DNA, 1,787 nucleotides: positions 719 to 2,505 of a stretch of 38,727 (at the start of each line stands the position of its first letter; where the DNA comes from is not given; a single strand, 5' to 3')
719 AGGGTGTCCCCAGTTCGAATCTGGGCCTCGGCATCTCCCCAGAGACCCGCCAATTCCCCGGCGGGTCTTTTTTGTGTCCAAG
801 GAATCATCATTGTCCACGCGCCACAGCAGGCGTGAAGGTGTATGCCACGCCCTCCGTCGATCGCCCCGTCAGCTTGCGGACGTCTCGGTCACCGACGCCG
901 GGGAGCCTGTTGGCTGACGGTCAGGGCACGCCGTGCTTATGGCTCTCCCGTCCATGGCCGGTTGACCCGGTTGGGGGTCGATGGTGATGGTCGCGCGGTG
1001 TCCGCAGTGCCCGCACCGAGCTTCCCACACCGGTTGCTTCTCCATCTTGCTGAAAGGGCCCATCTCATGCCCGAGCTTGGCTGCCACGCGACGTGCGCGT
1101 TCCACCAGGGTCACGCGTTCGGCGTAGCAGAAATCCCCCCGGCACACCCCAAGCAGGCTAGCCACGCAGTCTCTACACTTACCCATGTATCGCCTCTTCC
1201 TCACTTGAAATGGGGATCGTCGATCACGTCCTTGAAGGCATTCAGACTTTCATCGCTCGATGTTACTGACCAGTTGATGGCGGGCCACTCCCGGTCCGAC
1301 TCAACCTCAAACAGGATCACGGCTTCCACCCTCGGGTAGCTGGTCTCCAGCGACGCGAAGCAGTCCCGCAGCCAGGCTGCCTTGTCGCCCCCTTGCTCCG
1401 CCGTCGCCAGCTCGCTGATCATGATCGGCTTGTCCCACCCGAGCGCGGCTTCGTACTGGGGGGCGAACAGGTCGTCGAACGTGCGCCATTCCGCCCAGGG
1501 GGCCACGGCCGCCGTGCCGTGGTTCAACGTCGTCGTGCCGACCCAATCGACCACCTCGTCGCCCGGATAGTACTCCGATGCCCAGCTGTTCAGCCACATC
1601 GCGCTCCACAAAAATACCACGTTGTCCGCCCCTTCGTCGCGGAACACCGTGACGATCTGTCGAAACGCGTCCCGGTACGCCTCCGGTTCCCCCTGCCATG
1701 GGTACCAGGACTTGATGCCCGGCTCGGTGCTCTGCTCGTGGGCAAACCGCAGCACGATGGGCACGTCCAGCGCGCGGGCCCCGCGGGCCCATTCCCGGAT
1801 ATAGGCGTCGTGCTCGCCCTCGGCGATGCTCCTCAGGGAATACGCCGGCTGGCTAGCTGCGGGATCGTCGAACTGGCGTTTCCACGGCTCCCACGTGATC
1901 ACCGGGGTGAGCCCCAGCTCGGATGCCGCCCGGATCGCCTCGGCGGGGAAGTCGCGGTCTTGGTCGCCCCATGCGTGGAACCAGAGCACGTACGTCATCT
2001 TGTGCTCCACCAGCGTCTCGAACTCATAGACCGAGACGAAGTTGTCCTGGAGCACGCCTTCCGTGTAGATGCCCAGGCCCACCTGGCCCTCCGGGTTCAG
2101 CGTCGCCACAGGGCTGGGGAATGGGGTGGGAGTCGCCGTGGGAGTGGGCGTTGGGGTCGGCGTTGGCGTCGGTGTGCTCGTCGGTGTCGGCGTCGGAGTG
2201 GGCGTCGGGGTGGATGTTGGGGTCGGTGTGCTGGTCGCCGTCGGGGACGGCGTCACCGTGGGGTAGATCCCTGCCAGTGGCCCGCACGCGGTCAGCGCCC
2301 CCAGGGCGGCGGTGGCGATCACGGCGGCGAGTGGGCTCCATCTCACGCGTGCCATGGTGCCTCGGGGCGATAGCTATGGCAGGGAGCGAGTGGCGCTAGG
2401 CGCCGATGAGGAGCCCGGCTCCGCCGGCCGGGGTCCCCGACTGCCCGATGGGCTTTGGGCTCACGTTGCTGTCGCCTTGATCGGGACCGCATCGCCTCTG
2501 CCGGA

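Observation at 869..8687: Atypical synthase-dependent polysaccharide locus: GT-C + processive GT2 + GH26 lipoprotein + giant beta-helix protein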

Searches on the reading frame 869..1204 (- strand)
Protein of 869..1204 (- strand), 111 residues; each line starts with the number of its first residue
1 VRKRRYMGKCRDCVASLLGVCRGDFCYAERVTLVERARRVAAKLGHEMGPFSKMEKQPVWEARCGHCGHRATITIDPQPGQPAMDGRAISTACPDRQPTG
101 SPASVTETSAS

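Call 3: search_protein_families(library=pfam, proteins=[window:869-1204:-], max_evalue=0.01)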
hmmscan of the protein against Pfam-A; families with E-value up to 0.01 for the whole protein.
window:869-1204:- (111 aa): 0 families

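Call 4: search_protein_families(library=ncbifam, proteins=[window:869-1204:-], max_evalue=0.01)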
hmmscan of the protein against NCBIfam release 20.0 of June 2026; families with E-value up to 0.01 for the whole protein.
window:869-1204:- (111 aa): 0 families

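Call 48: find_homologous_proteins(query=window:869-1186:-, max_evalue=0.001)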
Query window:869-1186:- (105 aa): 10 proteins with E <= 0.001 among 25 candidates.
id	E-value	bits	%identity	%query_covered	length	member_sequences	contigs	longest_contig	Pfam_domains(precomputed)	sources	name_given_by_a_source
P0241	1.0e-58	214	88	100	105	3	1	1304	-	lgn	-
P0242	3.2e-47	177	76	100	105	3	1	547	-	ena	-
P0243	7.9e-43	163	73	92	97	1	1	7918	-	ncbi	-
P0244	4.0e-38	148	67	90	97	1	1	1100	-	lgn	-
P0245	2.9e-34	135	54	99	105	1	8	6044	-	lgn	-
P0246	2.2e-33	132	61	86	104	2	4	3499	-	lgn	-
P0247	1.1e-30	124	58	92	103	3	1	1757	-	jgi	-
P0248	2.2e-30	123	62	83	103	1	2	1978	-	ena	-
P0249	3.1e-30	122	56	99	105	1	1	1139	-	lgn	-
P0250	5.9e-29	118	58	84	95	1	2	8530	-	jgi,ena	-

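Call 63: predict_structure(alignment_id=A2)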
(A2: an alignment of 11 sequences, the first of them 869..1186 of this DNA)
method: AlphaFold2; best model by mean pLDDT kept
length: 105 residues; sequences in the alignment: 11
mean_pLDDT: 68.6   pTM: 0.60
mean pLDDT of the five models: 68.6, 66.9, 60.2, 59.7, 55.3
residues with pLDDT >= 90: 1; 70-90: 59; 50-70: 24; < 50: 21
segments of 3 or more residues with pLDDT < 50: 75-80, 94-105
pLDDT, mean of each block of 10 residues (from residue 1): 62 69 80 86 82 84 80 49 64 44 40
secondary structure, 60 per line:
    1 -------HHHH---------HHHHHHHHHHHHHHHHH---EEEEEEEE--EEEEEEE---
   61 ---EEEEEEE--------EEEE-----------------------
elements in order: H8-11 H21-37 E41-48 E51-57 E64-70 E79-82

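Call 67: fold_search(model_id=the predicted structure, library=pdb)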
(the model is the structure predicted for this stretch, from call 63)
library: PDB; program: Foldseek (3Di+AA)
matches with E <= 10: 286; with E <= 0.001: 0
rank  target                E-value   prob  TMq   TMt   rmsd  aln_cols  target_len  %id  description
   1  4i8o_A                9.5e-01  0.35  0.38  0.14   4.3        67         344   12  Crystal structure of the toxin RnlA from Escherichia coli (released 2013-10-23)
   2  3vx7_B                9.5e-01  0.06  0.18  0.14  14.5        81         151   12  Crystal structure of Kluyveromyces marxianus Atg7NTD-Atg10 complex (released 2012-11-14)
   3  6y2q_A                1.5e+00  0.16  0.36  0.14   4.6        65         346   11  Escherichia coli RnlA endoribonuclease (released 2021-05-12)
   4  5kph_MODEL_1_A        1.6e+00  0.18  0.38  0.44   4.1        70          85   10  Solution NMR Structure of Denovo Beta Sheet Design Protein, Northeast Structural Genomics Consortium (NESG) Ta (released 2016-09-28)
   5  4zhx_C                1.7e+00  0.35  0.27  0.07   1.9        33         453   15  Novel binding site for allosteric activation of AMPK (released 2016-03-09)
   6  7myj_C                1.9e+00  0.33  0.27  0.07   1.9        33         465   15  Structure of full length human AMPK (a2b1g1) in complex with a small molecule activator MSG011 (released 2022-06-29)
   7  6c9j_A                1.9e+00  0.30  0.28  0.08   1.9        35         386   14  AMP-activated protein kinase bound to pharmacological activator R734 (released 2018-11-28)
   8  8eqd                  2.0e+00  0.20  0.27  0.12   3.0        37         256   16  Co-crystal structure of PERK with compound 24 (released 2022-11-30)
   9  7pb8_P                2.0e+00  0.06  0.25  0.14   9.2        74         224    8  Crystal structure of the CENP-OPQUR complex (released 2022-04-27)
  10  4cfe_A                2.2e+00  0.30  0.27  0.07   1.9        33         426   15  Structure of full length human AMPK in complex with a small molecule activator, a benzimidazole derivative (991) (released 2013-12-25)
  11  5ezv_A                2.2e+00  0.30  0.26  0.07   2.1        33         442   15  X-ray crystal structure of AMP-activated protein kinase alpha-2/alpha-1 RIM chimaera (alpha-2(1-347)/alpha-1(349-401)/ (released 2016-03-09)
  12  9fnd_X                2.2e+00  0.11  0.27  0.10   9.2        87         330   10  Transcriptional activator PafBC bound to mycobacterial RNA polymerase (released 2025-02-12)
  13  2dc4_A                2.2e+00  0.07  0.26  0.18   9.6        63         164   10  Structure of PH1012 protein from Pyrococcus Horikoshii OT3 (released 2006-06-28)
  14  5iso_A                2.3e+00  0.30  0.27  0.07   1.8        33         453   15  STRUCTURE OF FULL LENGTH HUMAN AMPK (NON-PHOSPHORYLATED AT T-LOOP) IN COMPLEX WITH A SMALL MOLECULE ACTIVATOR, A BENZI (released 2017-03-29)
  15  6b1u_A                2.3e+00  0.25  0.28  0.07   2.1        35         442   14  Structure of full-length human AMPK (a2b1g1) in complex with a small molecule activator SC4 (released 2018-04-25)
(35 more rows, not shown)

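Call 78: search_protein_representatives(alignment_id=A2)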
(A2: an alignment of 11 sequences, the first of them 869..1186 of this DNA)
Query: 11 sequences, 105 profile positions. Proteins with E-value up to 0.001 (for the whole library): 199; up to 1e-10: 32; up to 1e-30: 2. The best 150 are listed.
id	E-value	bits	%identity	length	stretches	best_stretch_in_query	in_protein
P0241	2.2e-51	188.6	-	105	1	1-105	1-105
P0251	4.2e-31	123.4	-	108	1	1-73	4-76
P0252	4.4e-30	120.1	-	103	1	1-99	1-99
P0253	3.8e-27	110.7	-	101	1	1-95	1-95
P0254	3.2e-25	104.5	-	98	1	3-95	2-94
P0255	1.2e-24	102.7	-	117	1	1-98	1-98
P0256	1.2e-24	102.6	-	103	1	1-94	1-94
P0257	2.0e-24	101.9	-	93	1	3-91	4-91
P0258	4.6e-24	100.8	-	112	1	3-97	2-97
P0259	9.6e-24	99.7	-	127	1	1-91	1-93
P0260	1.0e-23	99.6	-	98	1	4-91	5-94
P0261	3.7e-23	97.9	-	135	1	1-97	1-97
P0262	5.5e-23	97.3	-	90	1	1-89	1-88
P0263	6.1e-22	93.9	-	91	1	3-88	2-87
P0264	8.7e-22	93.4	-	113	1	2-89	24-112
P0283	4.9e-09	52.5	-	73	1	27-89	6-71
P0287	3.8e-07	46.4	-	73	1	26-89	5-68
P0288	6.4e-07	45.7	-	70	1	26-89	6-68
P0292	1.1e-06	44.9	-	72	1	25-89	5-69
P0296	1.4e-06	44.5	-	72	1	26-91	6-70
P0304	5.6e-06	42.6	-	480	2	24-89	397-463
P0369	1.4e-04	38.1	-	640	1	25-97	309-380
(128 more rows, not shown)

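Call 80: search_protein_families(library=pfam, proteins=[P0287, P0288, P0292, P0296, P0283, P0304, P0369], max_evalue=0.01)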
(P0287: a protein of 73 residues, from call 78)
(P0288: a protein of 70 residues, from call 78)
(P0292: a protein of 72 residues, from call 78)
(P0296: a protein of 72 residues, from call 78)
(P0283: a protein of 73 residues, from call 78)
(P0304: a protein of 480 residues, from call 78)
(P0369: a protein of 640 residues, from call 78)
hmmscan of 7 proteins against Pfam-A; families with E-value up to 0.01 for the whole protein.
P0287 (73 aa): 0 families

P0288 (70 aa): 0 families

P0292 (72 aa): 1 family
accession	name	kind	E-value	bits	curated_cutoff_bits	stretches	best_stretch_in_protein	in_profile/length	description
PF05129.18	Zn_ribbon_Elf1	-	0.0072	16.8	29.8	0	29-58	39-69/79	Transcription elongation factor Elf1 like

P0296 (72 aa): 0 families

P0283 (73 aa): 0 families

P0304 (480 aa): 0 families

P0369 (640 aa): 1 family
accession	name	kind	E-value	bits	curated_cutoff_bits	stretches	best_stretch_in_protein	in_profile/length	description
PF25207.1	DUF7837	-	0.0075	16.7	27.8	0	489-519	9-42/47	Domain of unknown function (DUF7837)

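Call 81: search_protein_families(library=phrogs, proteins=[P0287, P0288, P0292, P0296, P0283, window:869-1186:-], max_evalue=0.01)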
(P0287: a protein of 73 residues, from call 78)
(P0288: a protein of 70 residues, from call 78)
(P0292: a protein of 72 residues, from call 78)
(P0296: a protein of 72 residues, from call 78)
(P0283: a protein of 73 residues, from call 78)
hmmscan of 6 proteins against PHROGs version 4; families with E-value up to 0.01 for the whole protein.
P0287 (73 aa): 0 families

P0288 (70 aa): 0 families

P0292 (72 aa): 0 families

P0296 (72 aa): 0 families

P0283 (73 aa): 0 families

window:869-1186:- (105 aa): 0 families

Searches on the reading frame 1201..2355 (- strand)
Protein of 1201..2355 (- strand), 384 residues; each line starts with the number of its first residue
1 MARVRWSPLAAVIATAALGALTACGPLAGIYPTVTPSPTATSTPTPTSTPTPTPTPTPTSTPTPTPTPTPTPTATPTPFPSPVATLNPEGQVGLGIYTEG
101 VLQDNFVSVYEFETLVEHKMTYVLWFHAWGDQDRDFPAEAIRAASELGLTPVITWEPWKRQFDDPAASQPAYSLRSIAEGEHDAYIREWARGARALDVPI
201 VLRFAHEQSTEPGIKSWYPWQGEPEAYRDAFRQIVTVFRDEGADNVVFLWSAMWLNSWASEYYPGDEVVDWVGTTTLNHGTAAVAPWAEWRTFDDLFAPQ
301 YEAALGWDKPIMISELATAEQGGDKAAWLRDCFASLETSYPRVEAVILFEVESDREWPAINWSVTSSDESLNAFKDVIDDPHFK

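Call 3: search_protein_families(library=pfam, proteins=[window:1201-2355:-], max_evalue=0.01)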
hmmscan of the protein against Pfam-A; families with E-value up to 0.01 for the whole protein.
window:1201-2355:- (384 aa): 1 family
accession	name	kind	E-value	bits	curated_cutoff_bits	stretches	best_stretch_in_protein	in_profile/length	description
PF02156.21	Glyco_hydro_26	-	1.1e-09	38.5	20.2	1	186-288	139-238/311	Glycosyl hydrolase family 26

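Call 4: search_protein_families(library=ncbifam, proteins=[window:1201-2355:-], max_evalue=0.01)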
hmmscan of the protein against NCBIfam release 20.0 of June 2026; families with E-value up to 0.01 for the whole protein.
window:1201-2355:- (384 aa): 3 families
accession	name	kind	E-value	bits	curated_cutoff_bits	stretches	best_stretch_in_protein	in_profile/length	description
NF037973.1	metallo_SslE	exception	0.00024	18.6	3000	1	32-79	36-83/1519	lipoprotein metalloprotease SslE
NF008084.0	PRK10819.1-5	equivalog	0.0032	17.4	315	1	30-89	57-117/249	TonB system transport protein TonB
NF041057.1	Rcas_1661_fam_Se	equivalog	0.0065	16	190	1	16-95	4-85/247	Rcas_1661 family thioredoxin-like (seleno)lipoprotein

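Call 10: search_solved_structures(query=window:1201-2355:-, max_evalue=1, show_alignments=2)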
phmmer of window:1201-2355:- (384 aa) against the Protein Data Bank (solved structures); distinct sequences matched with E-value up to 1: 20.
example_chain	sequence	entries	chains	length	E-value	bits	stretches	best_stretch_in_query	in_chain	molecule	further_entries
2bv9_A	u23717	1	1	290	2.8e-28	101.9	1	107-378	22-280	ENDOGLUCANASE H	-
2v3g_A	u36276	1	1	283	3.3e-28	101.6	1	107-378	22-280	ENDOGLUCANASE H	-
2bvd_A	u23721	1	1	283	3.4e-28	101.6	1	107-378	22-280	ENDOGLUCANASE H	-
2cip_A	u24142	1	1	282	8e-28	100.4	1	107-378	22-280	ENDOGLUCANASE H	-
2vi0_A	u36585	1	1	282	1.7e-27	99.3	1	107-377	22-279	Endoglucanase H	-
6zpl_C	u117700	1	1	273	1.9e-27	99.2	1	108-378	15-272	Endoglucanase H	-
2cit_A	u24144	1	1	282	2e-27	99.1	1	107-378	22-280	ENDOGLUCANASE H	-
8xvi_R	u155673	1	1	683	4.1e-27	98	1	107-378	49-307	Endoglucanase H,Endothelin-1 receptor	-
7xp4_R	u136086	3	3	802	4.8e-27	97.8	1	107-378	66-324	Endoglucanase H,Taste receptor type 2 member 46,Endoglucanase H,Taste receptor type 2 memb | Endoglucanase H,Taste receptor type 2 member 46,Bitter taste recept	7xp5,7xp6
8xvj_R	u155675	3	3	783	5e-27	97.8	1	107-379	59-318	Endoglucanase H,Endothelin-1 receptor,Soluble cytochrome b562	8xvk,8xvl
8zvk_A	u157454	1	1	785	1.2e-07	33.9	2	43-81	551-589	AaBgIC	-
6hf2_A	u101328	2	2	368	0.0002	23.3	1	197-290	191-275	Glycosyl hydrolase family 26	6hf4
23px_A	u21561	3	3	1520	0.00076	21.4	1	29-86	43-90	Putative lipoprotein AcfD homolog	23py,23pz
4zxo_A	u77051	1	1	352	0.0072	18.2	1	197-333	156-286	Glycosyl hydrolase family 26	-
4l3a_A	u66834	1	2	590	0.022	16.6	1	42-76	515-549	Internalin K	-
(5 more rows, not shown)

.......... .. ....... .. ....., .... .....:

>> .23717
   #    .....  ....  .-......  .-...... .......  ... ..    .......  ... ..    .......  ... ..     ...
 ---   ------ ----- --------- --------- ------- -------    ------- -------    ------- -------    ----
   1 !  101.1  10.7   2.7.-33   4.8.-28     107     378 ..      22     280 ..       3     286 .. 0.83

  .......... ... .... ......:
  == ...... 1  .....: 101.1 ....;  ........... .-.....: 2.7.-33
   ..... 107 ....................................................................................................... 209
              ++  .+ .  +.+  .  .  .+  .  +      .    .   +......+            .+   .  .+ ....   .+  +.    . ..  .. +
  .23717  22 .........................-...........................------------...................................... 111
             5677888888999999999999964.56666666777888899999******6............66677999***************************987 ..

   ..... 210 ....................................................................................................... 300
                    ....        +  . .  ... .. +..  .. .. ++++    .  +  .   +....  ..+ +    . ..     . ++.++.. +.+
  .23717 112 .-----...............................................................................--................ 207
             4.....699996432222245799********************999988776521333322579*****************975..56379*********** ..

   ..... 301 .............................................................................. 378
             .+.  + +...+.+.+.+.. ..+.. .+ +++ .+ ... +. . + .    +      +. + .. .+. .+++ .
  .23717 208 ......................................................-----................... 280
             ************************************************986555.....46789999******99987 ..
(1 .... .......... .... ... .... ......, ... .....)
